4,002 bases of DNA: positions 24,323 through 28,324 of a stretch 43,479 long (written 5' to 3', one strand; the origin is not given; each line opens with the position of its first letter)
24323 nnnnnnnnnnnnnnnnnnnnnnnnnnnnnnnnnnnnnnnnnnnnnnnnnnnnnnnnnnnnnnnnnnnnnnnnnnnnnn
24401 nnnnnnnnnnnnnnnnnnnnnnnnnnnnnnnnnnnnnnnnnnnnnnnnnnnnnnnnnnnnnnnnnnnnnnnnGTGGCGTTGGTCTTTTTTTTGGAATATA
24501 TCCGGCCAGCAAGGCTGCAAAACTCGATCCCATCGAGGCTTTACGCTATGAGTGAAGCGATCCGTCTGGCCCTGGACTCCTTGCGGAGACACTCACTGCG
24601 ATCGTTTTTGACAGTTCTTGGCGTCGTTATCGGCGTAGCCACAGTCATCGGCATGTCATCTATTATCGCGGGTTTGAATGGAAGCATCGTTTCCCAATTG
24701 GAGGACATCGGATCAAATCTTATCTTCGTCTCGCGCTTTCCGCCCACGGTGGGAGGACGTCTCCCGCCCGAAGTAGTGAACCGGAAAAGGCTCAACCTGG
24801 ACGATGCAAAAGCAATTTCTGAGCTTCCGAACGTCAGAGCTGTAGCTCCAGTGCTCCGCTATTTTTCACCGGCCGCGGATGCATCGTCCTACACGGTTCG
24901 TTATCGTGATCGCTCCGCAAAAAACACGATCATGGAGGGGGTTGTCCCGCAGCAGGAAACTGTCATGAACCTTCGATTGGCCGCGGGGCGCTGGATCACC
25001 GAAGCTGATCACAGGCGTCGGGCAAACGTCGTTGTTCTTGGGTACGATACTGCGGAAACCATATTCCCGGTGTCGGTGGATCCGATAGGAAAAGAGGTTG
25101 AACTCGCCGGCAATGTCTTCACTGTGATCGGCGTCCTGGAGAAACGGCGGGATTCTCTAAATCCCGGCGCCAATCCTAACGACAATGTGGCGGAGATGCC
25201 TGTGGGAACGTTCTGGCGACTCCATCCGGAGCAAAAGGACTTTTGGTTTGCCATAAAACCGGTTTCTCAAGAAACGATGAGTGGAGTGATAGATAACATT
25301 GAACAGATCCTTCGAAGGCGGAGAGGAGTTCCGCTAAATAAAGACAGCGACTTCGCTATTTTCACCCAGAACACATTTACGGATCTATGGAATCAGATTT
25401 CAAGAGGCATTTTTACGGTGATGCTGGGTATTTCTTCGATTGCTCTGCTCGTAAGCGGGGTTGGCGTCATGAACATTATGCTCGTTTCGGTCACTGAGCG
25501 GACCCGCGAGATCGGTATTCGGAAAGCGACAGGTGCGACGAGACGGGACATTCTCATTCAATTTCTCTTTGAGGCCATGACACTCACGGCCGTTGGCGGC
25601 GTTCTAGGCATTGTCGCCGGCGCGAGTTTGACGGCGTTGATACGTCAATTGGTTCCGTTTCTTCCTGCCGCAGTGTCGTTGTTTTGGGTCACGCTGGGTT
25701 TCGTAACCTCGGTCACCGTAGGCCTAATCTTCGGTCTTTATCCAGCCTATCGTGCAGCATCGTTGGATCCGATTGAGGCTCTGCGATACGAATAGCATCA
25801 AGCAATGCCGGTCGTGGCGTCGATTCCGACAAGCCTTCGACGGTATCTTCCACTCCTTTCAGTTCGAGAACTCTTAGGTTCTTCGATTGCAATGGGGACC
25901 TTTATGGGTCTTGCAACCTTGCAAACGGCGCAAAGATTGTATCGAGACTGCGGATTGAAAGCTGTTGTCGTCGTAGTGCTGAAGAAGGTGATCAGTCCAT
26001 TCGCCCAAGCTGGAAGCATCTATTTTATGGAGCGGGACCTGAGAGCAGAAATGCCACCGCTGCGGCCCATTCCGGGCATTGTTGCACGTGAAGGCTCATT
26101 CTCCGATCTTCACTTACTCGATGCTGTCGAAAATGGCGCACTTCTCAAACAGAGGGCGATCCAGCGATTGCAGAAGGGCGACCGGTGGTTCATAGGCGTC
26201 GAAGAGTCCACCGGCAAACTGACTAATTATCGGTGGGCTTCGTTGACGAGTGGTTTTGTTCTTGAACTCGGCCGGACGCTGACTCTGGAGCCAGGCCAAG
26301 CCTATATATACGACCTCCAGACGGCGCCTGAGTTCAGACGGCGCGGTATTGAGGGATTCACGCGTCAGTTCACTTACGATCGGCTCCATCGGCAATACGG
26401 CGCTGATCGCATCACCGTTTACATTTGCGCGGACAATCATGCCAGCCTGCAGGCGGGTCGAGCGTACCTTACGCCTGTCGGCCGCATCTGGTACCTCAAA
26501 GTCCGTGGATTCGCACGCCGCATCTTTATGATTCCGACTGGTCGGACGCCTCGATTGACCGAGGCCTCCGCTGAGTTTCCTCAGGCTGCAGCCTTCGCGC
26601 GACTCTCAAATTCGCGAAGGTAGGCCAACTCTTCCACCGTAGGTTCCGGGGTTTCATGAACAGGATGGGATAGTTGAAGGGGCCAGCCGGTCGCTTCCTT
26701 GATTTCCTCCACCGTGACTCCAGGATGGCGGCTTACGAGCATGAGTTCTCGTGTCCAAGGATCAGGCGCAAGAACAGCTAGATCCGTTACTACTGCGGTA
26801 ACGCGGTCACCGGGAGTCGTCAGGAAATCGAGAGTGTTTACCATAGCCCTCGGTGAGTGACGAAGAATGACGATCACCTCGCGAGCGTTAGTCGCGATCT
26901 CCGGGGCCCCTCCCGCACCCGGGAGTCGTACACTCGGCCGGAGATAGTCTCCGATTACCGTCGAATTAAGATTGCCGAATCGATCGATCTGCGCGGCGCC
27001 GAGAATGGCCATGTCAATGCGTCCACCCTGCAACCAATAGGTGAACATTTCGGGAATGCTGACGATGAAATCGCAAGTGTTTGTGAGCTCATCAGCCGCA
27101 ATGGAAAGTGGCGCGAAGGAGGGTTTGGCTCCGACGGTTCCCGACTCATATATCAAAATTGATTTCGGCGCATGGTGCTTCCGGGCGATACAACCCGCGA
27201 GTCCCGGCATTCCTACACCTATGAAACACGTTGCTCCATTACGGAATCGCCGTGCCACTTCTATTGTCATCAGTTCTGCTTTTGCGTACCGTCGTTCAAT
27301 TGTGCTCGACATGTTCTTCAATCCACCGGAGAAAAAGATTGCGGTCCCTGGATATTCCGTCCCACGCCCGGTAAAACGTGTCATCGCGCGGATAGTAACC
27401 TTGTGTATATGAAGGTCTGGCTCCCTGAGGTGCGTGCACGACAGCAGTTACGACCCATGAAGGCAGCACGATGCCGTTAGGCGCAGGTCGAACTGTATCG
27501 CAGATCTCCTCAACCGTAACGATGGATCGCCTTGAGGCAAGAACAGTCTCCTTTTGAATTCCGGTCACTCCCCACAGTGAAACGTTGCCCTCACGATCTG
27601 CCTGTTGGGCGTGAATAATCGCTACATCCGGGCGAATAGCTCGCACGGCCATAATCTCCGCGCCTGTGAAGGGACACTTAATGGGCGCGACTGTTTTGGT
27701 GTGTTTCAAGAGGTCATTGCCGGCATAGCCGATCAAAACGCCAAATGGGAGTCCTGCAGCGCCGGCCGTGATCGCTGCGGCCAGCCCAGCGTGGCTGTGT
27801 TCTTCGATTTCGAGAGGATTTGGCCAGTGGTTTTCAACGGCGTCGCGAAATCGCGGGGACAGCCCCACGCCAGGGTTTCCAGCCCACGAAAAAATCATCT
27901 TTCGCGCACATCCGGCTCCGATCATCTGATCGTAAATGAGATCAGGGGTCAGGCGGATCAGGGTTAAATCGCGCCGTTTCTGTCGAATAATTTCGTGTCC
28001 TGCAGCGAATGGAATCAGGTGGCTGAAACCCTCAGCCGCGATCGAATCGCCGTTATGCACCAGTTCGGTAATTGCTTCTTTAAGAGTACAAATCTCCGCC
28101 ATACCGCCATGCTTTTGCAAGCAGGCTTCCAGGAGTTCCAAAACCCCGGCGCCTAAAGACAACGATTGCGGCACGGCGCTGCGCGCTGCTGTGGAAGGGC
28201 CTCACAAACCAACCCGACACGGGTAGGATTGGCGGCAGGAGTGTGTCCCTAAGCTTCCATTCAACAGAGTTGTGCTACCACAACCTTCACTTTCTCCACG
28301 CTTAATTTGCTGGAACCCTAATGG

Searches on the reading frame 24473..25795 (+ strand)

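Call 3: search_protein_families(library=pfam, proteins=[window:24473-25795:+])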
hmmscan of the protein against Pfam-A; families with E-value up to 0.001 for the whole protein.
window:24473-25795:+ (440 aa): 2 families
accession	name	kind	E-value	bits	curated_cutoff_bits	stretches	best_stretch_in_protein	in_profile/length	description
PF12704.14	MacB_PCD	-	3.7e-39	135.6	27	1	44-278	1-206/207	MacB-like periplasmic core domain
PF02687.27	FtsX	-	6.5e-22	78.3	25.5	1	320-433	3-120/120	FtsX-like permease C-terminal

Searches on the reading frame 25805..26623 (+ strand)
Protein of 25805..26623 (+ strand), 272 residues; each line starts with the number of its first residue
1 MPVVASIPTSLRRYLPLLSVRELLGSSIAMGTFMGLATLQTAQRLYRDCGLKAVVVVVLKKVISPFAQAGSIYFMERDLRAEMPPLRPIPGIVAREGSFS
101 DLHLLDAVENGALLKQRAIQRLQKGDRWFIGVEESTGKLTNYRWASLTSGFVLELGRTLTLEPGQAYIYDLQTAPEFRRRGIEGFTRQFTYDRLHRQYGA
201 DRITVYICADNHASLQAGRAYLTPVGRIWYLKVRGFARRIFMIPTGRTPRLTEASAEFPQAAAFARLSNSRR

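Call 3: search_protein_families(library=pfam, proteins=[window:25805-26623:+])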
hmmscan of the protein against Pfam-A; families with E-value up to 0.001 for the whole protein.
window:25805-26623:+ (272 aa): 0 families

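Call 44: search_protein_families(library=ncbifam, proteins=[window:25805-26623:+], max_evalue=0.01)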
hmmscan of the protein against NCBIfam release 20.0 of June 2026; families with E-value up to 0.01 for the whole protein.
window:25805-26623:+ (272 aa): 0 families

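Call 59: search_solved_structures(query=window:25805-26623:+, max_evalue=1)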
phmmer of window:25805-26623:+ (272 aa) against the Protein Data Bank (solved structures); distinct sequences matched with E-value up to 1: 2.
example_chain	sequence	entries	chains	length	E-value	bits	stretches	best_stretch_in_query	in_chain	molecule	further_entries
7neb_A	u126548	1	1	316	0.97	12.1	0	130-193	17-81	Branched-chain-amino-acid aminotransferase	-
7nea_A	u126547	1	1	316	0.98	12.1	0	130-193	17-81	Branched-chain-amino-acid aminotransferase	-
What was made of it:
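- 25805..26623 (+): Conserved hypothetical protein (272 aa here, 238 aa in relatives), a further left-flank synteny marker. No family assignment. No Pfam, NCBIfam or PDB hit, calls 3, 44, 59.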

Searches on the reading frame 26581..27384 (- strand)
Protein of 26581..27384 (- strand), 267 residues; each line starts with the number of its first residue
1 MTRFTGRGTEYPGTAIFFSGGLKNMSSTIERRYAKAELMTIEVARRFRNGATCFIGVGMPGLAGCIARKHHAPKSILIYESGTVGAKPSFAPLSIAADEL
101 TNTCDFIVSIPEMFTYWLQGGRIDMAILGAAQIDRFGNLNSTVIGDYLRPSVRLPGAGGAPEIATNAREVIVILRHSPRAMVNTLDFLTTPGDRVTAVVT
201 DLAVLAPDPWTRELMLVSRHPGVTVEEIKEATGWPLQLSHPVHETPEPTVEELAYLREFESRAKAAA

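Call 3: search_protein_families(library=pfam, proteins=[window:26581-27384:-])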
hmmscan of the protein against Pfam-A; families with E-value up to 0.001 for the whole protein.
window:26581-27384:- (267 aa): 1 family
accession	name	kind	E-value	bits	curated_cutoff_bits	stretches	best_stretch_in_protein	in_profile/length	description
PF01144.29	CoA_trans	-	9.5e-39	133.5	23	1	39-231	4-217/217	Coenzyme A transferase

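Call 44: search_protein_families(library=ncbifam, proteins=[window:26581-27384:-], max_evalue=0.01)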
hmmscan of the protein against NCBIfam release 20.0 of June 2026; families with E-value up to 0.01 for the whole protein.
window:26581-27384:- (267 aa): 2 families
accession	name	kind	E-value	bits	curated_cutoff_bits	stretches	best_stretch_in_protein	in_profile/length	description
TIGR02428.1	pcaJ_scoB_fam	subfamily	4.8e-17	62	243.55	1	37-236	4-205/207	3-oxoacid CoA-transferase subunit B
TIGR01584.1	citF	equivalog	0.008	14.9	501.45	0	122-230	344-451/492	citrate lyase subunit alpha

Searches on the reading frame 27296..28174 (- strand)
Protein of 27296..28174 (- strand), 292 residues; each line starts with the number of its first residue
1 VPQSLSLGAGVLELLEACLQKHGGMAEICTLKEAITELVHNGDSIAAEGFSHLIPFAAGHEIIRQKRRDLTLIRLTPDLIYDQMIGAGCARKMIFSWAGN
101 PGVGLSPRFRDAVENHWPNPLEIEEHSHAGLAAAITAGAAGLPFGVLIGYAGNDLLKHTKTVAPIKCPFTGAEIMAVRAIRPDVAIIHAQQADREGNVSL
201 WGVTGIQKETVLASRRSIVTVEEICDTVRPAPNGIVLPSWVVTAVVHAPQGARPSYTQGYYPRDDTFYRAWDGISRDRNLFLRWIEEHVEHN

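Call 3: search_protein_families(library=pfam, proteins=[window:27296-28174:-])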
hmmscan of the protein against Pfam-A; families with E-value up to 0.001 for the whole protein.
window:27296-28174:- (292 aa): 1 family
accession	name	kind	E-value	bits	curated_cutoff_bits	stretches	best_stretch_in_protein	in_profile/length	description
PF01144.29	CoA_trans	-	3.4e-22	79.4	23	1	30-247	3-216/217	Coenzyme A transferase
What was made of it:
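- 26581..28174 (-): Two overlapping CoA-transferase subunit genes (27296-28174 and 26581-27384), divergent from the A-T gene. They mark the conserved left flank shared with the intact operons. Probably not part of the pathway. Pfam CoA_trans, call 3.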

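Call 44: search_protein_families(library=ncbifam, proteins=[window:27296-28174:-], max_evalue=0.01)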
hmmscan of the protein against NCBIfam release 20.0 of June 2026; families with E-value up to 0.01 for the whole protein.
window:27296-28174:- (292 aa): 2 families
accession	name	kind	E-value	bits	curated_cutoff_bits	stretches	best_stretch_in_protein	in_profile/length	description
TIGR02429.1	pcaI_scoA_fam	subfamily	6.3e-10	38.8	128.5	1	30-247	8-218/222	3-oxoacid CoA-transferase subunit A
NF007394.0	PRK09920.1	equivalog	3e-07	30.3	315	1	40-247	16-215/219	acetate CoA-transferase subunit alpha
